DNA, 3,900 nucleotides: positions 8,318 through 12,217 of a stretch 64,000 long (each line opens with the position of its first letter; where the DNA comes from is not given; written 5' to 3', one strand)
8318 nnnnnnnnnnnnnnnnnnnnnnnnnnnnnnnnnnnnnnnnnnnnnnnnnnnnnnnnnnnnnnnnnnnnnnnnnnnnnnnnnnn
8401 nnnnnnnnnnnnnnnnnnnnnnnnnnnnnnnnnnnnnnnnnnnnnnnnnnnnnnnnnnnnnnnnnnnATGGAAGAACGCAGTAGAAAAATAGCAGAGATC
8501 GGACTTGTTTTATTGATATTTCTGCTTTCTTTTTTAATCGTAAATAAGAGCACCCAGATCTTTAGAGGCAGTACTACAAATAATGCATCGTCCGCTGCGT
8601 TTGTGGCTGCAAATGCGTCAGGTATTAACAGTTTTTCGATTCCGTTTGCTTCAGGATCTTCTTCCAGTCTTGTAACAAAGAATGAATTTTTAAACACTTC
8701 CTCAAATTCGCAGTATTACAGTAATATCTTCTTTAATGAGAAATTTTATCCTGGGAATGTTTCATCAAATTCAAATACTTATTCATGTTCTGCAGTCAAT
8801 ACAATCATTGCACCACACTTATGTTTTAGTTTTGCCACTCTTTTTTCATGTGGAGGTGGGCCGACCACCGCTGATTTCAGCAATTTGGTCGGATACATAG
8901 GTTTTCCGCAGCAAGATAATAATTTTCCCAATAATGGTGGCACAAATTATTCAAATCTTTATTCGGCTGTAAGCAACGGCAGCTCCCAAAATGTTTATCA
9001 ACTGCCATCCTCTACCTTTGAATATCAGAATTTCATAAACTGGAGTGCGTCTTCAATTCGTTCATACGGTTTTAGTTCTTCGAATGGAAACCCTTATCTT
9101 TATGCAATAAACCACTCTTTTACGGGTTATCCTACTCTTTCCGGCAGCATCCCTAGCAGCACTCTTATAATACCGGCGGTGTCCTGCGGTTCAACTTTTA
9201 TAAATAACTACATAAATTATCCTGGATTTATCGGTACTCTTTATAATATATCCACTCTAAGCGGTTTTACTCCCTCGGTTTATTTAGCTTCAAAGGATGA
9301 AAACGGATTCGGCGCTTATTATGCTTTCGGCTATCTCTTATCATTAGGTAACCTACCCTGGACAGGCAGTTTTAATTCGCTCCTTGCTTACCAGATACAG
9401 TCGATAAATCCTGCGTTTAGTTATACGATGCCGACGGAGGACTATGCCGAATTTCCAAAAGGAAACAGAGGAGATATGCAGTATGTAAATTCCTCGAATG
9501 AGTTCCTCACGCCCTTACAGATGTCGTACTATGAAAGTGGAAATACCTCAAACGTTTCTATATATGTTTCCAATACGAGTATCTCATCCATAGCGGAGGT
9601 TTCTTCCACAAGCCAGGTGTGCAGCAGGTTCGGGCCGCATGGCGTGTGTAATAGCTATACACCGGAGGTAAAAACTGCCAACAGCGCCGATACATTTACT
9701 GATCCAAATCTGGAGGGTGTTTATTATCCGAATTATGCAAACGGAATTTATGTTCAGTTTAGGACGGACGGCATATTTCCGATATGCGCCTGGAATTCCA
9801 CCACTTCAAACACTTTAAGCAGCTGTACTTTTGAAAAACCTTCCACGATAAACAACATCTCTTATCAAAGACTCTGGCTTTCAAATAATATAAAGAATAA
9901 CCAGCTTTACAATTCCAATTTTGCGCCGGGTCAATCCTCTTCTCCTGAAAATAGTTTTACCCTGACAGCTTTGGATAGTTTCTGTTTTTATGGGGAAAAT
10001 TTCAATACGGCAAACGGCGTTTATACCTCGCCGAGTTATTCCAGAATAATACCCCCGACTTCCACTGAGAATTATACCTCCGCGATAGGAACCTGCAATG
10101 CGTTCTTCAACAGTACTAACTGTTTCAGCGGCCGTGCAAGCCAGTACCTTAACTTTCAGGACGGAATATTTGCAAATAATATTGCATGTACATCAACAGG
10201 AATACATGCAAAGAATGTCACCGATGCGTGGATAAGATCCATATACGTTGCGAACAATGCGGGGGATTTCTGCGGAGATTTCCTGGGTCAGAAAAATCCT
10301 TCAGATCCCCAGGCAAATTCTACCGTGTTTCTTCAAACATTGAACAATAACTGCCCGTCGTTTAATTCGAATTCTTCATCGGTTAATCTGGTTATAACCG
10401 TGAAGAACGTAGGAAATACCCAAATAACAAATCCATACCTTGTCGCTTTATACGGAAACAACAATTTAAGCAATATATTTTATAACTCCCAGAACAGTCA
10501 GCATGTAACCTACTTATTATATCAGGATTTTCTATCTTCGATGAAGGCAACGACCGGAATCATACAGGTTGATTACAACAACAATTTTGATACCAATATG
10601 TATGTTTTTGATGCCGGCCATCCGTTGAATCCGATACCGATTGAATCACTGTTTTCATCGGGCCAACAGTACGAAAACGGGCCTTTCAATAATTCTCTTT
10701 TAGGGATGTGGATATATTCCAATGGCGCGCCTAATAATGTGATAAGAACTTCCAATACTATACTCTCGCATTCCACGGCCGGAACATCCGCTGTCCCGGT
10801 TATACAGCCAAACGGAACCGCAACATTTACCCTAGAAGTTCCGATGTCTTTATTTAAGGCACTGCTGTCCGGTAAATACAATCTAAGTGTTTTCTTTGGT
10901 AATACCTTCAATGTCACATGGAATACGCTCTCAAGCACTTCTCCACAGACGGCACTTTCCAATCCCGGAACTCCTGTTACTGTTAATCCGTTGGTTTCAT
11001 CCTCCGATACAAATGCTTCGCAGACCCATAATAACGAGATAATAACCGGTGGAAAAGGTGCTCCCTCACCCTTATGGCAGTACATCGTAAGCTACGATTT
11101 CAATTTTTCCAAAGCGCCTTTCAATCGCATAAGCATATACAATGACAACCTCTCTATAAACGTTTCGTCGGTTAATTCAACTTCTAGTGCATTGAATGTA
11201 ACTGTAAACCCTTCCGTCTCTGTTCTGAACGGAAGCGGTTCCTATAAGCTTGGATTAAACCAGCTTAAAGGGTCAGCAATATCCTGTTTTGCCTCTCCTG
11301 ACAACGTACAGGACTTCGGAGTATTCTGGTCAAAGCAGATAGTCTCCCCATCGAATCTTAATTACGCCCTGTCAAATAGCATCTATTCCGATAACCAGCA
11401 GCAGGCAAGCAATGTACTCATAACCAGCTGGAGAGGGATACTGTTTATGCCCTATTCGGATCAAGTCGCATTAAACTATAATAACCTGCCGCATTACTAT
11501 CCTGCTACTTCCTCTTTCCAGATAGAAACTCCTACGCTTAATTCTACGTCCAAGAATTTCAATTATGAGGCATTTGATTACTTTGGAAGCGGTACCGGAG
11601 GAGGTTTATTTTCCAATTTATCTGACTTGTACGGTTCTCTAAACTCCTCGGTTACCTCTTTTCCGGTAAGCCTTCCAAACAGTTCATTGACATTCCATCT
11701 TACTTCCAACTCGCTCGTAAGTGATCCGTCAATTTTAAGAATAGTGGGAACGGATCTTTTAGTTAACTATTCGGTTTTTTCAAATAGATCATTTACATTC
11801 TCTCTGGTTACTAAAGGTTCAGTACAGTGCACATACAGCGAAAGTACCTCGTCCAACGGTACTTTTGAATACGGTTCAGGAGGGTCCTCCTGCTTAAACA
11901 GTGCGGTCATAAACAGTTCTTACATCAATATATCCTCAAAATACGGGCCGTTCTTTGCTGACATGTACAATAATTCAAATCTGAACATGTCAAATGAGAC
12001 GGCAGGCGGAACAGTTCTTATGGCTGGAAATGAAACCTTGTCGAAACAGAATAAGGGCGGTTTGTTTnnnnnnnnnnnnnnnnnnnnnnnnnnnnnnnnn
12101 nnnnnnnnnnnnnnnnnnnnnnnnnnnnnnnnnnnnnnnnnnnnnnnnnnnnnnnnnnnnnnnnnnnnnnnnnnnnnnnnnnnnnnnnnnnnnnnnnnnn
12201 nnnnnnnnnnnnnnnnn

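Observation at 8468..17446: About 3000-aa single ORF: charge-poor, Cys-studded, sequon-dense giant surface protein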

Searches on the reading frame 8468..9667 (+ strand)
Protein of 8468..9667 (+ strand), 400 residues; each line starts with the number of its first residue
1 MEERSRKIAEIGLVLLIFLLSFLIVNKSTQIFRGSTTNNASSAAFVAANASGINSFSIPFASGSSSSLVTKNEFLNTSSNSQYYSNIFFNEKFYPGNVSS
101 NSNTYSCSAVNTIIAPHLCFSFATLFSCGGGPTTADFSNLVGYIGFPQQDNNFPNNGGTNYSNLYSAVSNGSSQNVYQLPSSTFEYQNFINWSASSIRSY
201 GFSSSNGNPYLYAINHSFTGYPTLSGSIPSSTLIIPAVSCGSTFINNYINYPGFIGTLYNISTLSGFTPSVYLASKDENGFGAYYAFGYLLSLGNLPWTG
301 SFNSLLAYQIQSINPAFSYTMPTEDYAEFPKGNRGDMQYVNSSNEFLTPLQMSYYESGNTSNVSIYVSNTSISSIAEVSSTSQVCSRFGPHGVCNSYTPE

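Call 19: search_protein_families(library=pfam, proteins=[window:8468-9667:+], max_evalue=5)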
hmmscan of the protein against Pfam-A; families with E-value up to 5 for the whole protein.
window:8468-9667:+ (400 aa): 1 family
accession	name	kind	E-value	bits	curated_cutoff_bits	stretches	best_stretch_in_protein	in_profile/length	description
PF19643.4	DUF6146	-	0.37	11.1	27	1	54-90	52-88/133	Family of unknown function (DUF6146)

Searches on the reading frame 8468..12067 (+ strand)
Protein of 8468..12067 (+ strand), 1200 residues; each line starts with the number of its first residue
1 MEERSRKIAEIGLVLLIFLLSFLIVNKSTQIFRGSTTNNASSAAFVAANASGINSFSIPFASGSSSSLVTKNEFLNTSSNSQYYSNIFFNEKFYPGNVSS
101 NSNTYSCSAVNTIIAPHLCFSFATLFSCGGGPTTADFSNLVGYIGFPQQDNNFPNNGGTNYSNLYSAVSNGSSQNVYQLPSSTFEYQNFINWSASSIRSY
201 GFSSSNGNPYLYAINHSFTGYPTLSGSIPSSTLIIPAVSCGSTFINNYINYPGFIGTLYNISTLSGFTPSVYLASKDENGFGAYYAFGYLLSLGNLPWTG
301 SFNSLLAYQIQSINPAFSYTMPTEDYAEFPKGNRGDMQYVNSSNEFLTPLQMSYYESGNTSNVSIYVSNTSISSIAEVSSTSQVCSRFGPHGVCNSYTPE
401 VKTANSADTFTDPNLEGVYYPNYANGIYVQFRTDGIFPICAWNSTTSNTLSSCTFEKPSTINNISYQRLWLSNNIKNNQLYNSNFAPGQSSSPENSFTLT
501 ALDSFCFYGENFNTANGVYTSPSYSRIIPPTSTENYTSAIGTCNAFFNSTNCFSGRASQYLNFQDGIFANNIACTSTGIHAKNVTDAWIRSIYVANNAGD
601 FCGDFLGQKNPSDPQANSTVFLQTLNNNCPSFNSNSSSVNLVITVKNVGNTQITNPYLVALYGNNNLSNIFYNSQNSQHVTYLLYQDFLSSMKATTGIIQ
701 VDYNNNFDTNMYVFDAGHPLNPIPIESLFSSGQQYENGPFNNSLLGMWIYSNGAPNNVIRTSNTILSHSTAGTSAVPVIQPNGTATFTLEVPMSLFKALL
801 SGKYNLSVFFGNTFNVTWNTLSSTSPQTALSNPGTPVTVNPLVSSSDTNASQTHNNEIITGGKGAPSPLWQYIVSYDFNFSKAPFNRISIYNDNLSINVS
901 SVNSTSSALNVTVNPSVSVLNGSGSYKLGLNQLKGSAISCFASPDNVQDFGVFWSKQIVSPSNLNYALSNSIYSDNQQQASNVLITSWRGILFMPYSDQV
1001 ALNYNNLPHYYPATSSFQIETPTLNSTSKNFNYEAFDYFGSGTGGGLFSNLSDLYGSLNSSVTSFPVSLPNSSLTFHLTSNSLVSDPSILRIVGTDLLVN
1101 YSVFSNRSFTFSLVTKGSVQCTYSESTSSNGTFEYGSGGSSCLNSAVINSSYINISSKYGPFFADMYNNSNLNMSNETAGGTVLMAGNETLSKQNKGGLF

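Call 55: predict_structure(alignment_id=A2)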
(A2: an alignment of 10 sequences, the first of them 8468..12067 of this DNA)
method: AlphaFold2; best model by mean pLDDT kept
length: 1200 residues; sequences in the alignment: 10
mean_pLDDT: 32.0   pTM: 0.27
mean pLDDT of the five models: 32.0, 31.3, 29.4, 29.3, 27.9
residues with pLDDT >= 90: 0; 70-90: 0; 50-70: 37; < 50: 1163
segments of 3 or more residues with pLDDT < 50: 23-98, 100-640, 642-1106, 1114-1118, 1128-1154, 1156-1200
pLDDT, mean of each block of 10 residues (from residue 1): 52 60 44 30 23 24 27 27 29 40 46 36 41 41 28 27 24 24 28 41 40 36 29 34 27 26 22 27 28 33 30 26 26 26 29 31 32 31 38 38 32 30 33 32 36 31 28 29 26 26 25 29 25 25 25 31 27 34 40 41 34 26 31 40 46 45 36 34 38 33 34 30 31 24 24 23 23 35 46 45 41 30 28 28 23 24 26 29 28 34 35 38 37 29 24 23 30 28 24 25 24 25 29 29 32 32 30 31 29 30 46 50 52 41 40 44 32 27 27 24
secondary structure, 60 per line:
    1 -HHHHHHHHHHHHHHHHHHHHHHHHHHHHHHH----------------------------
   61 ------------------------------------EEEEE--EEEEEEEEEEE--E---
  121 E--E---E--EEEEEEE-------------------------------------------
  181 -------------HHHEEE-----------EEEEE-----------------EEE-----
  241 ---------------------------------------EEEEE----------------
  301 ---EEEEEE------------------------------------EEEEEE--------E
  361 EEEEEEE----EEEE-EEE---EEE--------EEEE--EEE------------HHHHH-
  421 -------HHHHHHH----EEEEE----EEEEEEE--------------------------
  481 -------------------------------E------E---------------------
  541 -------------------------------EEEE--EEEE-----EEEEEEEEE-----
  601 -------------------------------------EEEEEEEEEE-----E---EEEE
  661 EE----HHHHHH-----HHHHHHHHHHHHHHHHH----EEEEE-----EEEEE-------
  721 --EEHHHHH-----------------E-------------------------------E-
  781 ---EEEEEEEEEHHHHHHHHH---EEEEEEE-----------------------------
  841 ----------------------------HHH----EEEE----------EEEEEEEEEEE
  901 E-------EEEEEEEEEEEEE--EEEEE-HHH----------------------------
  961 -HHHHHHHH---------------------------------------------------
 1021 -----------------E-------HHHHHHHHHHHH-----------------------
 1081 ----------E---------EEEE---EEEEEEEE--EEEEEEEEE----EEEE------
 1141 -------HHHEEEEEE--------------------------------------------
elements in order (helices of 4 or more, strands of 3 or more residues): H2-32 E97-101 E104-114 E131-137 E197-199 E211-215 E233-235 E280-284 E304-309 E346-351 E360-367 E372-375 E377-379 E383-385 E394-397 E400-402 H415-419 H428-434 E439-443 E448-454 E572-575 E578-581 E587-595 E638-647 E657-662 H667-672 H678-694 E699-703 E709-713 H725-729 E784-792 H793-801 E805-811 E876-879 E890-901 E909-921 E924-928 H962-969 H1046-1057 E1101-1104 E1108-1115 E1118-1126 E1131-1134 E1151-1156

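Call 107: search_solved_structures(query=A2, max_evalue=10)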
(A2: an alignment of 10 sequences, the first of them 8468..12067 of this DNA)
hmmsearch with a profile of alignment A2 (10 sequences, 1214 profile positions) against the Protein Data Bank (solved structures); distinct sequences matched with E-value up to 10: 1.
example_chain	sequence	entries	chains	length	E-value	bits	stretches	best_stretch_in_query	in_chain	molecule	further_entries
3j8v_H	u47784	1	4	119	0.11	13.5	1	603-639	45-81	H16.14J heavy chain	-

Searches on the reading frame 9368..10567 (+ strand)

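Call 19: search_protein_families(library=pfam, proteins=[window:9368-10567:+], max_evalue=5)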
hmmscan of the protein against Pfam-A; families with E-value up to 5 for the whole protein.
window:9368-10567:+ (400 aa): 1 family
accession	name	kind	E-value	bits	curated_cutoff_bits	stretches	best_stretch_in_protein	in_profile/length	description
PF16167.10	DUF4871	-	0.6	10.6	25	1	144-182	87-124/128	Domain of unknown function (DUF4871)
